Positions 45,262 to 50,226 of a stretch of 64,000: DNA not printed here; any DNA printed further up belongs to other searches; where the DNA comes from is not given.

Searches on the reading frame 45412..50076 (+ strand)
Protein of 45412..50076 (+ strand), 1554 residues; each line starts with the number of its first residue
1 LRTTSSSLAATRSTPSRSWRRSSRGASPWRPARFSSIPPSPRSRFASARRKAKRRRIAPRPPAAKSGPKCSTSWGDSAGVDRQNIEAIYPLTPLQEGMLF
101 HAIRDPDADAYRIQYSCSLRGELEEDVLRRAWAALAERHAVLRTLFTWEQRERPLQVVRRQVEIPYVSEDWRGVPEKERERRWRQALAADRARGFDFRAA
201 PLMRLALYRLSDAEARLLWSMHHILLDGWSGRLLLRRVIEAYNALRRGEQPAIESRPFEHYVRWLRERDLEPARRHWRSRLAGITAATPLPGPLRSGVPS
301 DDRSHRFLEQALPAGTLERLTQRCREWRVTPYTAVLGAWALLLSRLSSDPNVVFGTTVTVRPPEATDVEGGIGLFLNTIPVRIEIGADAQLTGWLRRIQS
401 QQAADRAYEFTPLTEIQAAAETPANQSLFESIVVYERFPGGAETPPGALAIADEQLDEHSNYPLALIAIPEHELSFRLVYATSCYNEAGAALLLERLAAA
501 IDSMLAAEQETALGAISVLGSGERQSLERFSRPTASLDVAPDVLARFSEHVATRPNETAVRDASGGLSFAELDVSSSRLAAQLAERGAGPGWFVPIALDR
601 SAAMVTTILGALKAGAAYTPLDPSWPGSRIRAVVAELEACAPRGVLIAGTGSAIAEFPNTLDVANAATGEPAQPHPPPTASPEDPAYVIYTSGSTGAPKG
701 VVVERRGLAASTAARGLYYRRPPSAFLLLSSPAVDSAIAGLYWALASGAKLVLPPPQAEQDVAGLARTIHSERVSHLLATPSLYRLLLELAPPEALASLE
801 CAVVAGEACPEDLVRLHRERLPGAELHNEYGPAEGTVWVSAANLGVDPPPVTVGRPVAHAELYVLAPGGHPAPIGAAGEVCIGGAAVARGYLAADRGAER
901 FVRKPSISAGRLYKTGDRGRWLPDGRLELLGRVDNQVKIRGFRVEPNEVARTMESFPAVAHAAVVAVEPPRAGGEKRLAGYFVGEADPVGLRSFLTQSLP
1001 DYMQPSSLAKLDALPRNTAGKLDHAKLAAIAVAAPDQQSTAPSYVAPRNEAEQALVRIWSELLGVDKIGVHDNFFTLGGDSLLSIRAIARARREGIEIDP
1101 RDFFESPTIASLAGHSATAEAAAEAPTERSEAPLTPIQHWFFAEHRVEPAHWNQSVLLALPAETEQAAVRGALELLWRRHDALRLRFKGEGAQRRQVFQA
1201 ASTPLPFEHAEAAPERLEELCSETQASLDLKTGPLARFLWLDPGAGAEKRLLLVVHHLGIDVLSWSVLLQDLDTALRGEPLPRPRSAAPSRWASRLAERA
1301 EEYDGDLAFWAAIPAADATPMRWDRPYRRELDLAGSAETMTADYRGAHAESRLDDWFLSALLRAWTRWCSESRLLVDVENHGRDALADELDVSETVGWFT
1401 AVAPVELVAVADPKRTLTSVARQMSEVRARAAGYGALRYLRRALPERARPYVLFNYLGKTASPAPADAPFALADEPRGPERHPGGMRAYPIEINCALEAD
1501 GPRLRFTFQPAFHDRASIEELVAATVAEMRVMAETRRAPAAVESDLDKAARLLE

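Call 9: search_protein_families(library=pfam, proteins=[window:45412-50076:+], max_evalue=0.001)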
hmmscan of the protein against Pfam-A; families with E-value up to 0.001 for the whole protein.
window:45412-50076:+ (1554 aa): 4 families
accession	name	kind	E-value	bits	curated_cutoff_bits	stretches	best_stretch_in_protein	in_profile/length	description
PF00668.25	Condensation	-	6.4e-116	388.2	30.6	2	86-527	2-455/456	Condensation domain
PF00501.34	AMP-binding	-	2.6e-71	240.9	29.9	1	547-892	1-384/384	AMP-binding enzyme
PF00550.31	PP-binding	-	1.7e-16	60.7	20.8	1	1053-1115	1-66/67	Phosphopantetheine attachment site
PF13193.12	AMP-binding_C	-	3.7e-05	25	24.5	1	955-1021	8-76/76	AMP-binding enzyme C-terminal domain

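Call 30: search_protein_families(library=ncbifam, proteins=[window:45412-50076:+], max_evalue=0.00001)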
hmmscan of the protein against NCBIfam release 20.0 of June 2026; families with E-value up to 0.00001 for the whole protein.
window:45412-50076:+ (1554 aa): 96 families (the best 25 are shown)
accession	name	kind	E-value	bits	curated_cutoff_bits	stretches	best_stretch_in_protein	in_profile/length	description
NF004282.0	PRK05691.1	subfamily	2.7e-264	880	4090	3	992-1534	2656-3219/4334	non-ribosomal peptide synthase/polyketide synthase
NF041803.1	NRPS_SolG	exception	7.4e-134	447.7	2200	1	83-1114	106-1153/1163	solanimycin non-ribosomal peptide synthetase SolG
NF047350.1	aureusi_NRPS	equivalog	1.1e-117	394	2500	2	465-1282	337-1144/2373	aureusimine non-ribosomal peptide synthetase AusA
TIGR01733.1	AA-adenyl-dom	subfamily_domain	7.5e-107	357.6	317.4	1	568-964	1-409/409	amino acid adenylation domain-containing protein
NF038078.1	NRPS_MxcG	equivalog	3.6e-102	342.6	2300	2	484-1132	396-1057/1442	myxochelin non-ribosomal peptide synthetase MxcG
NF007605.2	PRK10252.1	equivalog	1.7e-91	307.4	2400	1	108-1113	23-1038/1292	enterobactin non-ribosomal peptide synthetase EntF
NF003417.0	PRK04813.1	subfamily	2.8e-55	187.8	476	1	542-1028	4-500/505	D-alanine--poly(phosphoribitol) ligase subunit DltA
TIGR01734.1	D-ala-DACP-lig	equivalog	3.3e-53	181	559.85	1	543-1029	2-500/504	D-alanine--poly(phosphoribitol) ligase subunit DltA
TIGR03098.1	ligase_PEP_1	hypoth_equivalog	4.7e-53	180.4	592.35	1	550-1028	9-515/517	acyl-CoA ligase (AMP-forming), exosortase A system-associated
NF004837.0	PRK06187.1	subfamily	8.7e-52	176.1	476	1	674-1028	161-519/531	long-chain-fatty-acid--CoA ligase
TIGR03443.1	alpha_am_amid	equivalog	2.2e-45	154.6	1030.1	3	910-985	677-750/1390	L-aminoadipate-semialdehyde dehydrogenase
NF004511.1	PRK05852.1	equivalog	2.3e-38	132.1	650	1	549-1029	7-502/505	FadD7 family fatty acid--CoA ligase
NF005801.1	PRK07656.1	equivalog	5.9e-38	130.7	657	1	553-1024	13-496/500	FadD3 family acyl-CoA ligase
NF052580.1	Str24CoAsynCasG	equivalog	4.9e-33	114.3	750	1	566-1026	65-545/548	steroid-24-oyl-CoA synthetase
NF005858.0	PRK07787.1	subfamily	1.2e-32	113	575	1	554-1028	14-469/471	acyl-CoA synthetase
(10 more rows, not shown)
